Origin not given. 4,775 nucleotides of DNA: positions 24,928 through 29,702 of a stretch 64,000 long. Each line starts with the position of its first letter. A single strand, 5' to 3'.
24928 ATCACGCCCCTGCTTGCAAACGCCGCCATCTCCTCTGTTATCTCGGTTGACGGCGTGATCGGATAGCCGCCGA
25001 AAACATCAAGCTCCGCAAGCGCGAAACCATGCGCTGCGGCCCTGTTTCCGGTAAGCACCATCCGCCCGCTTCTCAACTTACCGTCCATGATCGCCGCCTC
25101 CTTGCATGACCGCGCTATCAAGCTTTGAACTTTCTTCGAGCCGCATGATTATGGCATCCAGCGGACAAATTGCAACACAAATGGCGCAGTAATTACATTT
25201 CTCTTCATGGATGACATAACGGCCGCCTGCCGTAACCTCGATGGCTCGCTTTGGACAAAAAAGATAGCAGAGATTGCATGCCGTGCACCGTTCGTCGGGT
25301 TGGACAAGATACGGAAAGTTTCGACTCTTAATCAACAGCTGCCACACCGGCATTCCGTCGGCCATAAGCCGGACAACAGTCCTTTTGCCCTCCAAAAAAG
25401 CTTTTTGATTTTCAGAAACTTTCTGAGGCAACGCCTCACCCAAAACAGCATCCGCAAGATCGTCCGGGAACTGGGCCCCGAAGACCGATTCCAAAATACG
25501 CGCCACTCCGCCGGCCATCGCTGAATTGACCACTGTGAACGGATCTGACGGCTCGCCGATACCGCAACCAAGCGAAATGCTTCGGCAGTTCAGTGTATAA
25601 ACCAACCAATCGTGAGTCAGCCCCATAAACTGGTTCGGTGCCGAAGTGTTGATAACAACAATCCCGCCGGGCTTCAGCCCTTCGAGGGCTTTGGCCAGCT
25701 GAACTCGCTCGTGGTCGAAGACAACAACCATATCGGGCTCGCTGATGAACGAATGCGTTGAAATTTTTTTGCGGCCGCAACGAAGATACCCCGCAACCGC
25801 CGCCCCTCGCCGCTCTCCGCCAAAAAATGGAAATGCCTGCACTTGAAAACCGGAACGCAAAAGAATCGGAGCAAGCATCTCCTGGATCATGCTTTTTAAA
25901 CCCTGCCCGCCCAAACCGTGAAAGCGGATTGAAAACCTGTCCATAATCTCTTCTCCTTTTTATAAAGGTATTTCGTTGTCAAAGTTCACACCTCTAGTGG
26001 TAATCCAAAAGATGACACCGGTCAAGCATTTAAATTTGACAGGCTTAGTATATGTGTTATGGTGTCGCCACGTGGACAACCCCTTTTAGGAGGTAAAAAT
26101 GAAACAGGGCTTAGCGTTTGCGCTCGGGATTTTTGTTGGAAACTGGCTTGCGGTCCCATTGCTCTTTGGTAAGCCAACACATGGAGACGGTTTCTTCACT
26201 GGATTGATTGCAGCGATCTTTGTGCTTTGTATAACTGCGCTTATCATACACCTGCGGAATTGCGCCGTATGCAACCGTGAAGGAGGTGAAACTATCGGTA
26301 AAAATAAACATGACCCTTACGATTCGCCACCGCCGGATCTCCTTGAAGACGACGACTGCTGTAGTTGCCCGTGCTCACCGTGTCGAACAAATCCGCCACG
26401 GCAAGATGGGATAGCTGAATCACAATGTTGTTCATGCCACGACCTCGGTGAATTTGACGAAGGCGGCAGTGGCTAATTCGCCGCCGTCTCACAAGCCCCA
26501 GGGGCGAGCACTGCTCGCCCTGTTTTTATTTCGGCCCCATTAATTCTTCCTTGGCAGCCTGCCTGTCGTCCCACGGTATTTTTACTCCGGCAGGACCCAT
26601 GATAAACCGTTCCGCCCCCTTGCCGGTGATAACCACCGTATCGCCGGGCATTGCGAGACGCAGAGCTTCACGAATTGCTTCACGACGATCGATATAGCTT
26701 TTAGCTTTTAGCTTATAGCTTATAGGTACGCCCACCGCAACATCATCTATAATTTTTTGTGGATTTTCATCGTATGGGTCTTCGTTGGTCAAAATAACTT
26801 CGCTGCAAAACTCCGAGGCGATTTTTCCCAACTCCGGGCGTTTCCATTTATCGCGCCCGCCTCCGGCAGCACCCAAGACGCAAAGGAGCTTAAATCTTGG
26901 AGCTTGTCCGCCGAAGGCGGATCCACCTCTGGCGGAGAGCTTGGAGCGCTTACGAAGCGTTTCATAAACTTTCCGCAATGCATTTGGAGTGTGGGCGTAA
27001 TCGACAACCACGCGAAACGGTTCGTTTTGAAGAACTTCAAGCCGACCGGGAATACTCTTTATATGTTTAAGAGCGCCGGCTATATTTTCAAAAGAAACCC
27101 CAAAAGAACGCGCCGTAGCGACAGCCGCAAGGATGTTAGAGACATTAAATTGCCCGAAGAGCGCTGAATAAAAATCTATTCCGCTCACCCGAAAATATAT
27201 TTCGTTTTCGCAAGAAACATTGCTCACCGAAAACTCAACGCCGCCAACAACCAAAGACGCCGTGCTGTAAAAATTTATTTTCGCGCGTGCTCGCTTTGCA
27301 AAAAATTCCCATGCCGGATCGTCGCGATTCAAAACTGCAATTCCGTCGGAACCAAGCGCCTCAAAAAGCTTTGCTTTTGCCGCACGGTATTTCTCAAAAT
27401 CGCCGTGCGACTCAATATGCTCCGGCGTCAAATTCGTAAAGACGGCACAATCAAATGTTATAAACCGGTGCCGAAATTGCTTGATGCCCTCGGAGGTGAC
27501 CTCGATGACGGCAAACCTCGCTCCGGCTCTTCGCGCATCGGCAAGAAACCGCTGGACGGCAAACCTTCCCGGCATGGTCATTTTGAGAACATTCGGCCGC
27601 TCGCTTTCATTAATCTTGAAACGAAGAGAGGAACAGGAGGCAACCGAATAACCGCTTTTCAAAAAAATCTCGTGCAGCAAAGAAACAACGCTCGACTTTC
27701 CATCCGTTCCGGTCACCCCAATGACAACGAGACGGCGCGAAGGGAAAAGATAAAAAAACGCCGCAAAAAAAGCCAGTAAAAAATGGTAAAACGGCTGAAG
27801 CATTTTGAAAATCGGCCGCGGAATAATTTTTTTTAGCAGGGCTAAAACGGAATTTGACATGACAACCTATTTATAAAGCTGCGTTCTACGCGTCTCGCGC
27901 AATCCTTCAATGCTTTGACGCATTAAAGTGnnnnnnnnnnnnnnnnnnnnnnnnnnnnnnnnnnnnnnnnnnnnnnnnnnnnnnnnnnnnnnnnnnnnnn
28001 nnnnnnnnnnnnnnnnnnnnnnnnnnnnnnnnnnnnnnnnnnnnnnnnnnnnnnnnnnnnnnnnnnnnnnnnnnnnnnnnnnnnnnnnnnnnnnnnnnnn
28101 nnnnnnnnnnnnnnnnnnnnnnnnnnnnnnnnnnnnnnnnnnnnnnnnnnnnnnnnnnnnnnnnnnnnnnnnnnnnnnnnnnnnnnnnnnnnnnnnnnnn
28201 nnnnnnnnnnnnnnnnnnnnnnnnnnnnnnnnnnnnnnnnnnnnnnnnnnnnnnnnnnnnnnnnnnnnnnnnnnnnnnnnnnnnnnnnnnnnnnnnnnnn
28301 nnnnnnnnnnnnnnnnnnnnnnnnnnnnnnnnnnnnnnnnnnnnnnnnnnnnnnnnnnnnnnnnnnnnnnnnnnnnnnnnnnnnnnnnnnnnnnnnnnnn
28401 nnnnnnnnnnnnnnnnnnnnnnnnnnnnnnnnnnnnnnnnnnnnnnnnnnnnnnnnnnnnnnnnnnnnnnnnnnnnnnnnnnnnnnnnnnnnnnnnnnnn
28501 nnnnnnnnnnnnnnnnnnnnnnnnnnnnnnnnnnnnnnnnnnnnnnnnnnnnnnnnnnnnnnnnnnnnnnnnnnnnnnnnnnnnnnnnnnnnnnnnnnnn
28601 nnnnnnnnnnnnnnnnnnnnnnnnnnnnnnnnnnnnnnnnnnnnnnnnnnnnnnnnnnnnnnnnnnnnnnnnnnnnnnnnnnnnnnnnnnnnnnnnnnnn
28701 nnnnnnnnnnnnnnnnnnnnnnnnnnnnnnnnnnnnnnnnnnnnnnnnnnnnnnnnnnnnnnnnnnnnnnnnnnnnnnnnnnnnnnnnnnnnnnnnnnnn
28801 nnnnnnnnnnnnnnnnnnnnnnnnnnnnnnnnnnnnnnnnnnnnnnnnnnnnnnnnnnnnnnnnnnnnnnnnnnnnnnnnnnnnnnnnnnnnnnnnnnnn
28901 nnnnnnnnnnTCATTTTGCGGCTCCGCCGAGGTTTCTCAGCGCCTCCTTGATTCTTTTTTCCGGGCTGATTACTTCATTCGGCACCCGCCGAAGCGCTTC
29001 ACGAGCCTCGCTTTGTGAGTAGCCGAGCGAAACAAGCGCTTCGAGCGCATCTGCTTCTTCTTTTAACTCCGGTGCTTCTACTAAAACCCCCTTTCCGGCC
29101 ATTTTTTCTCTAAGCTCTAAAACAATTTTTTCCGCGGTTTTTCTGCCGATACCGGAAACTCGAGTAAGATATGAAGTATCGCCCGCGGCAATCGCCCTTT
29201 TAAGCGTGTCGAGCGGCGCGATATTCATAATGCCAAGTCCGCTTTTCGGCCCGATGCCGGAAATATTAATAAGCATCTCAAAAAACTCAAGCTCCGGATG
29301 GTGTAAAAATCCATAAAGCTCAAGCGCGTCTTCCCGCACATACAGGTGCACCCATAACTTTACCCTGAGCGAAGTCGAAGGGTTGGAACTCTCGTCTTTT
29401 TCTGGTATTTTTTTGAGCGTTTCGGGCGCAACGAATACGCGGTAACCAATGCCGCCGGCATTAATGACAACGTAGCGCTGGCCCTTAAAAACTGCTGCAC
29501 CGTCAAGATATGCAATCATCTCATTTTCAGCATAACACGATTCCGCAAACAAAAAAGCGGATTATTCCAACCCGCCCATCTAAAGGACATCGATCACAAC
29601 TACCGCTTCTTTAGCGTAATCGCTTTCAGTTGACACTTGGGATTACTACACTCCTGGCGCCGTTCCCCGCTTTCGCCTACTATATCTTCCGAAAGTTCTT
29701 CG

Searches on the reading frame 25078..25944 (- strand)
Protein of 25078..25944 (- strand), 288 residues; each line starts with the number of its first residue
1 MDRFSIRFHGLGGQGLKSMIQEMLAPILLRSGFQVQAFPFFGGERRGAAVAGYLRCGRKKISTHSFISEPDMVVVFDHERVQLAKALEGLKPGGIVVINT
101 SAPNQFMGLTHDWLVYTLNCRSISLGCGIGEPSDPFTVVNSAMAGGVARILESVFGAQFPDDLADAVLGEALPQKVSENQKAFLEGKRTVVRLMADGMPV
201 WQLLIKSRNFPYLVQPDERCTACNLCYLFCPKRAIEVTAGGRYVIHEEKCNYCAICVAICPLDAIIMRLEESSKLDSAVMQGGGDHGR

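Call 39: search_protein_families(library=pfam, proteins=[window:25078-25944:-], max_evalue=0.0001)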
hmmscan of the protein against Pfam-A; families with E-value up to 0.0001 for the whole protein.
window:25078-25944:- (288 aa): 6 families
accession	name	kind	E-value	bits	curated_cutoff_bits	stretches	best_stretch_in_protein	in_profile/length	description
PF01558.24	POR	-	3.9e-24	86.2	27.4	1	12-186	1-171/173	Pyruvate ferredoxin/flavodoxin oxidoreductase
PF00037.32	Fer4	-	2.5e-10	40.2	21.1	1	243-265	1-23/24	4Fe-4S binding domain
PF14697.11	Fer4_21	-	1e-08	35.6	35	1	217-267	5-59/59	4Fe-4S dicluster domain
PF12838.12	Fer4_7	-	4e-07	30.8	27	1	219-264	1-52/52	4Fe-4S dicluster domain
PF13187.11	Fer4_9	-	5.3e-07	30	27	1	219-265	1-52/52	4Fe-4S dicluster domain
PF13237.11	Fer4_10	-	1.7e-05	25.1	25.5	1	217-261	6-53/53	4Fe-4S dicluster domain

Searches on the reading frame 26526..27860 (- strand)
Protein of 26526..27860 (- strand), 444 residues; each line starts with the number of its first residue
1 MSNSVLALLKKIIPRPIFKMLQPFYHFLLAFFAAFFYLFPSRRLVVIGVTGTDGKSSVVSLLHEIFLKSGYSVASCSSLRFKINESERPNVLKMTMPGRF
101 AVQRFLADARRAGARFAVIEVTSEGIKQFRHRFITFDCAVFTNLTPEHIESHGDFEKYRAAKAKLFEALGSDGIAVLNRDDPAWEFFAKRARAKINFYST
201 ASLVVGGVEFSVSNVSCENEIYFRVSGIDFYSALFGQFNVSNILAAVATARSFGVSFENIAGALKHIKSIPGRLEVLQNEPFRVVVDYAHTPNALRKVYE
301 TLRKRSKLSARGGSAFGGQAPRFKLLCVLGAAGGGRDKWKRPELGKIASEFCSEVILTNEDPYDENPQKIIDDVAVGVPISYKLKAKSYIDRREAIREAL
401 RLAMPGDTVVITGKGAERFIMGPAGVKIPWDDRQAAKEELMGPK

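Call 39: search_protein_families(library=pfam, proteins=[window:26526-27860:-], max_evalue=0.0001)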
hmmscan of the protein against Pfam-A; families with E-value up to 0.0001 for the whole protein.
window:26526-27860:- (444 aa): 2 families
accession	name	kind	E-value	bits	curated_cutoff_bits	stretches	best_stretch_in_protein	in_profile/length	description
PF08245.18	Mur_ligase_M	-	1.8e-40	139.5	24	1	49-250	1-200/200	Mur ligase middle domain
PF02875.26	Mur_ligase_C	-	2.3e-24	87.1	28.4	1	272-415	1-127/127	Mur ligase, glutamate ligase domain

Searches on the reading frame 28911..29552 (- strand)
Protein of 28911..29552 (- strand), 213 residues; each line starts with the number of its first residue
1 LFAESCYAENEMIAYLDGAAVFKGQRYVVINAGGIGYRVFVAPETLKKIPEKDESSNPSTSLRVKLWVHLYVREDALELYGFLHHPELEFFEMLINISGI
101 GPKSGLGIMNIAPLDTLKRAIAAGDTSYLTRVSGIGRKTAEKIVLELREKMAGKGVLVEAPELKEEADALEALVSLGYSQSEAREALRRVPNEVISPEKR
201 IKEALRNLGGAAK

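Call 39: search_protein_families(library=pfam, proteins=[window:28911-29552:-], max_evalue=0.0001)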
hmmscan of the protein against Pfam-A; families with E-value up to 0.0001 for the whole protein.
window:28911-29552:- (213 aa): 4 families
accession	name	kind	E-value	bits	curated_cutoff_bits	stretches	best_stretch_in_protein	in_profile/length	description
PF01330.27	RuvA_N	-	3.8e-18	65.8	23.6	1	12-81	1-61/61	RuvA N terminal domain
PF14520.12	HHH_5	-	2.3e-14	54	27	1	91-149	1-57/57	Helix-hairpin-helix domain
PF07499.19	RuvA_C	-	3.2e-10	40.8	24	1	167-208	4-46/47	RuvA, C-terminal domain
PF00633.29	HHH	-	2.3e-05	24.4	24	0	129-144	13-28/30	Helix-hairpin-helix motif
